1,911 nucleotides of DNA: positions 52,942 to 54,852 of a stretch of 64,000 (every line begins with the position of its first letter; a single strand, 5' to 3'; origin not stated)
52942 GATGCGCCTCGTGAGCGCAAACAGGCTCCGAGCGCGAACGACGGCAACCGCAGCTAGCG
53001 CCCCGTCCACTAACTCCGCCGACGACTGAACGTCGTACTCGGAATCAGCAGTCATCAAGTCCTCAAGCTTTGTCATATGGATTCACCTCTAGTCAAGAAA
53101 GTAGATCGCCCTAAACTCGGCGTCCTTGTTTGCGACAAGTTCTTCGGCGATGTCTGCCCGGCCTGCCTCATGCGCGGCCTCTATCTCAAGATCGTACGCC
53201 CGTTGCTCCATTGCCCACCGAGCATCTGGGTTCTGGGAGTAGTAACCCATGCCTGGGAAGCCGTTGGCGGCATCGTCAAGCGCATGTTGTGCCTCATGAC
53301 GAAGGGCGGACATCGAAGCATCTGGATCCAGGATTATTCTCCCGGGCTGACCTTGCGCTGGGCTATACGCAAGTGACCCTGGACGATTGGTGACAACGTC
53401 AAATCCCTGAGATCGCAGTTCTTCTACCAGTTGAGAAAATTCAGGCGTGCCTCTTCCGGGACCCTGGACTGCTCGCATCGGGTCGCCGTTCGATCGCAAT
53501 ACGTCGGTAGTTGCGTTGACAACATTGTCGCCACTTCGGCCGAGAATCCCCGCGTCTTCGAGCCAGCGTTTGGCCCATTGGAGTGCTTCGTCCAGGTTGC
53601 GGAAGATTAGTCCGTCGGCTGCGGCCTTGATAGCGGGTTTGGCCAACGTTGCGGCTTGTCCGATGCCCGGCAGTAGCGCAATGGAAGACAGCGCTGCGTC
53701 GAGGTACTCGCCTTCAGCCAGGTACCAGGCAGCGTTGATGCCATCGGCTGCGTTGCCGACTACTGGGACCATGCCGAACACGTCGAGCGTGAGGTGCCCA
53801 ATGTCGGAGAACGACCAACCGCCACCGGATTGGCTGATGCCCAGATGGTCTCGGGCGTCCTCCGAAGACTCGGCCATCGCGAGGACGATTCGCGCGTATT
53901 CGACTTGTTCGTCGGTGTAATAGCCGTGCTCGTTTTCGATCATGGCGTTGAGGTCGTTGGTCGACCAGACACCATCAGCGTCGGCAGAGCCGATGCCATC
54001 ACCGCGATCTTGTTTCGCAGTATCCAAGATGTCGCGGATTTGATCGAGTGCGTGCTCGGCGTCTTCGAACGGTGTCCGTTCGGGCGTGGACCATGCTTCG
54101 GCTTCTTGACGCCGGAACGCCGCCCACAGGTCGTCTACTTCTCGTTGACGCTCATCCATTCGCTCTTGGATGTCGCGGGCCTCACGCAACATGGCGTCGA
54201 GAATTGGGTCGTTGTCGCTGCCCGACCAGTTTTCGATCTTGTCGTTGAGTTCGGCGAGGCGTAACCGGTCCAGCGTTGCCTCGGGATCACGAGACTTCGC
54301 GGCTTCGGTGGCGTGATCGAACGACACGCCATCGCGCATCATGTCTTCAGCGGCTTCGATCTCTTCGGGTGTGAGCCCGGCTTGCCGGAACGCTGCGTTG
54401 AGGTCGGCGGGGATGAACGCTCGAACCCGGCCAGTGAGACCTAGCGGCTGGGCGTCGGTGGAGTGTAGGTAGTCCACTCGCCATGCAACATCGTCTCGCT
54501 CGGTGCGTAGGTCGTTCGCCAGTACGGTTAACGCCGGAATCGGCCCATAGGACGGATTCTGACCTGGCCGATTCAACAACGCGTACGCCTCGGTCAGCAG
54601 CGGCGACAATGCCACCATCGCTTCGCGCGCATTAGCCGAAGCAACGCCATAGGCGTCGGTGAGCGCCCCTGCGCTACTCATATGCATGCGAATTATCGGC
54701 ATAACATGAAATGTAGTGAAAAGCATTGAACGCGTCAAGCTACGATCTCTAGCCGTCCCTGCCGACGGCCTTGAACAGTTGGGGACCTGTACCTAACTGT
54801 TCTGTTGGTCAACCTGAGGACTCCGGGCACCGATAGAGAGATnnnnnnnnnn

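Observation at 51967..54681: Polymorphic toxin candidate (PT-TG-like module + HEXXH C-terminal domain) with two downstream immunity-like genes in a lower-G+C patch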

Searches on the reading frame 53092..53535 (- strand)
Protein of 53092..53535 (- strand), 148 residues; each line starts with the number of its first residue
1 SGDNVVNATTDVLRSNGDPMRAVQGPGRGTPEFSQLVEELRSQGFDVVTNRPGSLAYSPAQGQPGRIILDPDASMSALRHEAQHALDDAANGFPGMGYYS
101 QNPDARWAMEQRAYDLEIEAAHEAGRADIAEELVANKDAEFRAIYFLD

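Call 36: search_protein_representatives(protein=window:53092-53535:-)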
Query: 148 residues. Proteins with E-value up to 0.001 (for the whole library): 534; up to 1e-10: 328; up to 1e-30: 4. The best 150 are listed.
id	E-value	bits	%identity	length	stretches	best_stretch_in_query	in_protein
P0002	9.2e-91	317.9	99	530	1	1-148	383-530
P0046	2.0e-48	180.7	62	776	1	11-145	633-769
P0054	8.9e-48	178.6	63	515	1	2-141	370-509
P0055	3.3e-40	154.0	59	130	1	20-144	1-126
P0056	9.4e-30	120.1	29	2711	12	9-93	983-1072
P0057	1.0e-27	113.5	47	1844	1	6-143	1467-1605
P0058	1.4e-26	109.8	46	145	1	15-145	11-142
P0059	1.6e-25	106.4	45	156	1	13-144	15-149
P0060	2.9e-25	105.6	51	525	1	16-134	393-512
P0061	3.1e-25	105.5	47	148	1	12-141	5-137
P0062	9.2e-25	104.0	53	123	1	10-114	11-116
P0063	1.1e-24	103.7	44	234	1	8-144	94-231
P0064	1.3e-24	103.4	49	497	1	12-134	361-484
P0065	6.9e-24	101.1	44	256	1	11-145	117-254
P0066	1.4e-23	100.2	46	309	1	13-134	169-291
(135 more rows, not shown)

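Call 40: search_protein_families(library=pfam, alignment_id=A2, max_evalue=0.001)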
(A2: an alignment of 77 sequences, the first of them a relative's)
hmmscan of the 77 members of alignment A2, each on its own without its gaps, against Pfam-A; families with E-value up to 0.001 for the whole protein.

A. member 1, P0181 (3429 aa): 6 families
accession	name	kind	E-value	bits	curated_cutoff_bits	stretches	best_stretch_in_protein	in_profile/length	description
PF00028.23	Cadherin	-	5.5e-41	139.3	28.8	4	590-675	3-92/93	Cadherin domain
PF05593.20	RHS_repeat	-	5.2e-25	87.7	22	2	1903-1939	1-37/38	RHS Repeat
PF25374.1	Cadherin_FAT4_N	-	1.6e-08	35.2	35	0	687-735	4-50/85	FAT4-like, N-terminal cadherin-like domain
PF22544.2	HYDIN_VesB_CFA65-like_Ig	-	2.2e-07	31.5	25.5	1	478-559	8-88/100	HYDIN/CFA65/VesB-like, Ig-like domain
PF17803.7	Cadherin_4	-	6.4e-06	27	25.1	2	571-635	5-67/71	Bacterial cadherin-like domain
PF07610.17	DUF1573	-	0.00023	21.6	26.1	1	477-559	5-85/98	Protein of unknown function (DUF1573)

B. families by the number of members that match (of 77 scanned): 40 families (the first 25 are shown)
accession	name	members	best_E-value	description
PF05593.20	RHS_repeat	5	1.8e-35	RHS Repeat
PF05488.18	PAAR_motif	5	3.4e-22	PAAR motif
PF04233.19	Phage_Mu_F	4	4.6e-18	Phage Mu protein F like protein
PF06013.18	WXG100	4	5.2e-11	Proteins of 100 residues with WXG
PF06152.16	Phage_min_cap2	3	9.3e-111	Phage minor capsid protein 2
PF07591.16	PT-HINT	2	1e-08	Pretoxin HINT domain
PF21725.3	T7SS_signal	2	1.4e-08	Putative T7SS secretion signal domain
PF25310.1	VG15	2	7.5e-07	VG15 protein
PF01476.26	LysM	2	8.8e-07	LysM domain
PF12796.13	Ank_2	1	0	Ankyrin repeats (3 copies)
PF00023.36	Ank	1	0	Ankyrin repeat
PF13637.12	Ank_4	1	0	Ankyrin repeats (many copies)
PF13606.12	Ank_3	1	1.8e-213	Ankyrin repeat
PF13857.12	Ank_5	1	8.6e-194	Ankyrin repeats (many copies)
PF03534.18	SpvB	1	3.3e-78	Salmonella virulence plasmid 65kDa B protein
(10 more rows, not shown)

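Call 52: find_encoding_contigs(protein=P0054, flank=3000, max_places=2)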
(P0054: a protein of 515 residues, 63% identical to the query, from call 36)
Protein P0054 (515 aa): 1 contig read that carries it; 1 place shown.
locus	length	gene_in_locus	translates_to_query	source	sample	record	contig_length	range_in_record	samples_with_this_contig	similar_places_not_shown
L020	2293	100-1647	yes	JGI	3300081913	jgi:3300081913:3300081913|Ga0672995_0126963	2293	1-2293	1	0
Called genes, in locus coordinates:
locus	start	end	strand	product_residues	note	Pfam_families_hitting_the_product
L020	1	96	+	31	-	?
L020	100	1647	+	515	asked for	PF21725:T7SS_signal (weak)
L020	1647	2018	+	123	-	-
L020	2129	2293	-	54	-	?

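Call 116: search_protein_families(library=phrogs, proteins=[window:53092-53535:-], max_evalue=0.1)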
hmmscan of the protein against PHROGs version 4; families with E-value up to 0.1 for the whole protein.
window:53092-53535:- (148 aa): 0 families

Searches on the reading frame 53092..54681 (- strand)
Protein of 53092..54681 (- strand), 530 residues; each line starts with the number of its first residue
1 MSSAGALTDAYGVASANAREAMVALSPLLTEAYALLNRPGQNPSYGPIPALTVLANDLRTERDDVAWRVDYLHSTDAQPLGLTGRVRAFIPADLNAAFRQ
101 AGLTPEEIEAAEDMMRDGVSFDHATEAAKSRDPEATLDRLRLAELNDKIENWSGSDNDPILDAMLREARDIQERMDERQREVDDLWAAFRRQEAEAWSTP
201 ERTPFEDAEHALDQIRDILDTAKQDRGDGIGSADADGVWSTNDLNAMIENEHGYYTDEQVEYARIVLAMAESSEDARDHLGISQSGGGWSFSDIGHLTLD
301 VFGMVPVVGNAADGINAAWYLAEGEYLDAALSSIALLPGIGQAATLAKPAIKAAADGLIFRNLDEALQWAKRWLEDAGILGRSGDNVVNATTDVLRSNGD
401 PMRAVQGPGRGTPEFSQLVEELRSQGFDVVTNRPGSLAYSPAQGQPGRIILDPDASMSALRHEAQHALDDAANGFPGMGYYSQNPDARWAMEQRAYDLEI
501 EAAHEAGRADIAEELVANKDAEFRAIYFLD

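Call 4: search_protein_families(library=pfam, proteins=[window:53092-54681:-], max_evalue=1)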
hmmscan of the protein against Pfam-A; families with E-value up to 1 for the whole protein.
window:53092-54681:- (530 aa): 0 families

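Call 5: search_protein_families(library=ncbifam, proteins=[window:53092-54681:-], max_evalue=1)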
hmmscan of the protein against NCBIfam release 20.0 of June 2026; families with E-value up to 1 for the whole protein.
window:53092-54681:- (530 aa): 1 family
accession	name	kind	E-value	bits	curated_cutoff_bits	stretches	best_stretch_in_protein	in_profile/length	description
NF047780.1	LIC12708_fam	subfamily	0.12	11.1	150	1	249-329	141-219/391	LIC_12708 family protein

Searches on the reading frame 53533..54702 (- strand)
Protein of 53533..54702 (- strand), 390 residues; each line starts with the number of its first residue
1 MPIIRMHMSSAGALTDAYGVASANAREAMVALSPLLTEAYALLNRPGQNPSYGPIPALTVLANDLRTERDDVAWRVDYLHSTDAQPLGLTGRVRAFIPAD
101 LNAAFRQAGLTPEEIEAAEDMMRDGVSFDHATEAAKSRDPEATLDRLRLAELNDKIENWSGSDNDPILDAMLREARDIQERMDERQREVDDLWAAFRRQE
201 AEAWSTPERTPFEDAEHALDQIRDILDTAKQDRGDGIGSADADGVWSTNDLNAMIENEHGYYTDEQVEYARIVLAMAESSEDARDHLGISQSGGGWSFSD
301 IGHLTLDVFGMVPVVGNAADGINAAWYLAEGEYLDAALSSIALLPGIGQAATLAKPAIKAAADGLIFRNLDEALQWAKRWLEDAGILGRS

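Call 80: predict_structure(alignment_id=A9)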
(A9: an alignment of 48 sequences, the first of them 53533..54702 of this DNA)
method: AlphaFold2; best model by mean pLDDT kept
length: 390 residues; sequences in the alignment: 48
mean_pLDDT: 75.7   pTM: 0.46
mean pLDDT of the five models: 75.7, 75.4, 73.7, 65.4, 63.0
residues with pLDDT >= 90: 102; 70-90: 159; 50-70: 98; < 50: 31
segments of 3 or more residues with pLDDT < 50: 200-208, 234-242, 292-294, 312-316, 388-390
pLDDT, mean of each block of 10 residues (from residue 1): 79 91 91 87 78 86 92 89 81 85 91 93 91 91 93 92 89 95 85 61 48 76 70 46 60 74 78 76 67 49 53 47 61 71 61 66 74 77 61
secondary structure, 60 per line:
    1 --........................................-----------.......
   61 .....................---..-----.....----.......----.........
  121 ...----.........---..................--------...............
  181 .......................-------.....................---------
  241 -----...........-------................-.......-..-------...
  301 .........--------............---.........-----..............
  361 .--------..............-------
elements in order: E3-7 H8-42 H54-81 E92-96 H101-107 H112-123 H128-136 H140-157 H166-203 H211-231 H248-256 H264-279 H281-287 H298-309 H318-329 H333-341 H347-361 H370-383

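Call 86: fold_search(model_id=the predicted structure, library=pdb)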
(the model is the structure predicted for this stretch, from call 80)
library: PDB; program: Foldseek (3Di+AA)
matches with E <= 10: 68; with E <= 0.001: 0
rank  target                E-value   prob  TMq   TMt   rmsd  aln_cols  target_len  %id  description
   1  8f5p_D                1.4e+00  0.06  0.13  0.10  22.6       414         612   12  Structure of Leishmania tarentolae IFT-A (state 2) (released 2022-12-21)
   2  6xi6                  1.5e+00  0.08  0.12  0.15  21.9       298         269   16  Hierarchical design of multi-scale protein complexes by combinatorial assembly of oligomeric helical bundle and repeat p (released 2021-06-02)
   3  6rlb_A                2.1e+00  0.06  0.16  0.08  33.4       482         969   12  Structure of the dynein-2 complex; tail domain (released 2019-08-28)
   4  6sc2_A                2.1e+00  0.06  0.16  0.03  33.4       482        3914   12  Structure of the dynein-2 complex; IFT-train bound model (released 2019-09-04)
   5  4pju_A                2.4e+00  0.05  0.13  0.07  26.8       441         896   12  crystal structure of human Stromal Antigen 2 (SA2) in complex with Sister Chromatid Cohesion protein 1 (Scc1) (released 2014-08-27)
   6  8uao_A                2.6e+00  0.14  0.14  0.22  34.3       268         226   13  DpHF18 filament (released 2024-04-10)
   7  7tbn_A                2.6e+00  0.04  0.12  0.12  24.1       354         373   14  LOV2-DARPIN fusion : D11 (released 2023-07-05)
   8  9k3a_A                2.6e+00  0.04  0.11  0.06  20.4       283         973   11  Cyanophage A4 pre-ejectosome with C1 symmetry (released 2025-04-09)
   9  3u64                  3.0e+00  0.06  0.12  0.16  24.6       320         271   14  The Crystal Structure of Tat-T (Tp0956) (released 2012-02-22)
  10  4kk2_A                3.2e+00  0.03  0.12  0.12  24.9       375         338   11  Crystal structure of a chimeric FPP/GFPP synthase (TARGET EFI-502313c) from Artemisia spiciformiS (1-72:GI751454468,73 (released 2013-06-19)
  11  7emf_2                3.6e+00  0.14  0.10  0.28  11.2       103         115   16  Human Mediator (deletion of MED1-IDR) in a Tail-extended conformation (released 2021-05-05)
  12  4dvz                  3.9e+00  0.04  0.12  0.11  21.3       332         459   11  Crystal structure of the Helicobacter pylori CagA oncoprotein (released 2012-07-25)
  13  9chx_A                3.9e+00  0.02  0.10  0.09  31.9       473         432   12  cryo-EM structure of calcineurin-fused beta2 adrenergic receptor in carazolol bound inactive state (released 2024-11-13)
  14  9dx3_B                4.3e+00  0.06  0.09  0.10  12.6       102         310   12  EcRuvB 9-mer pre-assembly complex (released 2026-01-21)
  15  9jyy_G                4.7e+00  0.02  0.12  0.09  24.1       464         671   11  core proteins of mature T7 (released 2024-12-11)
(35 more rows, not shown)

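Call 87: search_protein_families(library=pfam, alignment_id=A9, max_evalue=0.1)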
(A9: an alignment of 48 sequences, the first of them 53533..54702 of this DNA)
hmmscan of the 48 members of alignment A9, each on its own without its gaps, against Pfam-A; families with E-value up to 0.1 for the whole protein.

A. member 1, window:53533-54702:- (390 aa): 0 families

B. families by the number of members that match (of 48 scanned): 25 families
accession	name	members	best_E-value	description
PF14431.12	YwqJ-deaminase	3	9.5e-06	YwqJ-like deaminase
PF18664.7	CdiA_C_tRNase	2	1.6e-06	CdiA C-terminal tRNase domain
PF20658.2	MSG_insertion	2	0.005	Malate synthase G, alpha-beta insertion domain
PF05819.16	NolX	2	0.014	NolX protein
PF17820.7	PDZ_6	2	0.026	PDZ domain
PF19760.4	DUF6247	2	0.048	Family of unknown function (DUF6247)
PF18431.6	RNAse_A_bac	1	4.1e-31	Bacterial CdiA-CT RNAse A domain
PF11429.13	Colicin_D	1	1e-24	Colicin D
PF21814.2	DUF6883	1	9.3e-21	Domain of unknown function (DUF6883)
PF15644.12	Gln_amidase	1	8.7e-15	Papain fold toxin 1, glutamine deamidase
PF14436.11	EndoU_bacteria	1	1.6e-14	Bacterial EndoU nuclease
PF00545.25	Ribonuclease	1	3.3e-11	ribonuclease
PF14464.11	Prok-JAB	1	6e-05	Prokaryotic homologs of the JAB domain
PF14220.11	DUF4329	1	0.00065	Domain of unknown function (DUF4329)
PF13699.11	eCIS_core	1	0.004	eCIS core domain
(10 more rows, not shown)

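Call 116: search_protein_families(library=phrogs, proteins=[window:53533-54702:-], max_evalue=0.1)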
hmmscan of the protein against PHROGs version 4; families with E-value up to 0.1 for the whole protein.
window:53533-54702:- (390 aa): 1 family
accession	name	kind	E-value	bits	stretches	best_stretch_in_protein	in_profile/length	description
phrog_3550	-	unknown function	0.045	15.1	1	177-232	6-54/79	-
